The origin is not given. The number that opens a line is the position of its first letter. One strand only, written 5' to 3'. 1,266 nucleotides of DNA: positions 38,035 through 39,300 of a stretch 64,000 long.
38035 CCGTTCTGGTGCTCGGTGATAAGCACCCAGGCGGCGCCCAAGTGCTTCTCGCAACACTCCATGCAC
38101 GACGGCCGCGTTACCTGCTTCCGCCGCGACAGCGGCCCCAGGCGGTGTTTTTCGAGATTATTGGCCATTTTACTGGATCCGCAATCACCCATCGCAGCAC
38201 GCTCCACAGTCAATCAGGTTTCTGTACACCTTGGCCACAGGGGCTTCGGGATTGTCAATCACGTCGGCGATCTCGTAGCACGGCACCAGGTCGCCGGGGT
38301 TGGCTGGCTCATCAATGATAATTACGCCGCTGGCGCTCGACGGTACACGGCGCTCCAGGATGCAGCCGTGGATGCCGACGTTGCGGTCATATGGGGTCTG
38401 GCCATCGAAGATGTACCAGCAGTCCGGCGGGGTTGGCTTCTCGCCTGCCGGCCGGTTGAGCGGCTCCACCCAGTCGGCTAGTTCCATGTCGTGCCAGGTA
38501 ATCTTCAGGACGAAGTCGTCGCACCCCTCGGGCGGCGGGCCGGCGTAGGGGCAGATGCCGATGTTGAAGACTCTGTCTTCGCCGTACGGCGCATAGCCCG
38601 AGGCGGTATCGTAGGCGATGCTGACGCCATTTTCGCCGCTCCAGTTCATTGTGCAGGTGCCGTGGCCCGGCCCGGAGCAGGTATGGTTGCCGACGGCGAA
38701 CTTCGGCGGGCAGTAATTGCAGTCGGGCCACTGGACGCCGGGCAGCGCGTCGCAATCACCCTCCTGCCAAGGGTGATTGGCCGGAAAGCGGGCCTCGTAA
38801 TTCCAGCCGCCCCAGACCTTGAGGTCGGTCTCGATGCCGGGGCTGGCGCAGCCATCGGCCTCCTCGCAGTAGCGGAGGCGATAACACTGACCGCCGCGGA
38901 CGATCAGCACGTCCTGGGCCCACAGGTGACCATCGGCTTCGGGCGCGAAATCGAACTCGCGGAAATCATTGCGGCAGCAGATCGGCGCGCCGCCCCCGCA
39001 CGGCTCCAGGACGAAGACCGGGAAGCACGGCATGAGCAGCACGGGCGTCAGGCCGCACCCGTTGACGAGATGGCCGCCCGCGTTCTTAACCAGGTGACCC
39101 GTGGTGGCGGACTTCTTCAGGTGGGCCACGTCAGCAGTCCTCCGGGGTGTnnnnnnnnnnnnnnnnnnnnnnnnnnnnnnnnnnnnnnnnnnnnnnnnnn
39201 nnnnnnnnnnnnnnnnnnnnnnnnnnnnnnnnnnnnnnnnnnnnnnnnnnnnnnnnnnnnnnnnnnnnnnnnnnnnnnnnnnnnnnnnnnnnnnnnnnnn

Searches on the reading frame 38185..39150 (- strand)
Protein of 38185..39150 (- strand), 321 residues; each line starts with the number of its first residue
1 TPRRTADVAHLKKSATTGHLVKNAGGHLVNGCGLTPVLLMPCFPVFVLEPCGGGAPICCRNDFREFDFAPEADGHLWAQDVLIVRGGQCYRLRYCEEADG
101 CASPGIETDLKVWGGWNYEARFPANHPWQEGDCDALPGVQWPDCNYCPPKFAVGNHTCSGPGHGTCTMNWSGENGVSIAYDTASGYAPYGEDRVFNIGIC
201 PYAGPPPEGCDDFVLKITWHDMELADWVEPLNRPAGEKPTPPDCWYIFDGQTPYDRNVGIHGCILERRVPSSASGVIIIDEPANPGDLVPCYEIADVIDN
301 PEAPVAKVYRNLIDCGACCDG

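Call 10: search_protein_families(library=pfam, proteins=[window:38185-39150:-], max_evalue=0.001)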
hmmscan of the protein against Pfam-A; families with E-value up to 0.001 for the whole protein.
window:38185-39150:- (321 aa): 0 families

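Call 11: search_protein_families(library=padloc, proteins=[window:38185-39150:-], max_evalue=0.00001)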
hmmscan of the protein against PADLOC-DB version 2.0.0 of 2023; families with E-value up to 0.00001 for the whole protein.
window:38185-39150:- (321 aa): 0 families

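Call 60: search_protein_families(library=phrogs, proteins=[window:38185-39150:-], max_evalue=0.001)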
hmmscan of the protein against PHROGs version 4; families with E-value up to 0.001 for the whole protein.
window:38185-39150:- (321 aa): 0 families

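Call 73: find_related_loci(query=window:38185-39150:-, collection=viral_contigs, flank=10000)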
Query window:38185-39150:- (321 aa) in viral_contigs; peptide patterns used: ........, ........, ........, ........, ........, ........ (x = any residue, [..] = any of these).
No stretch of DNA in the collection matches any of the patterns.
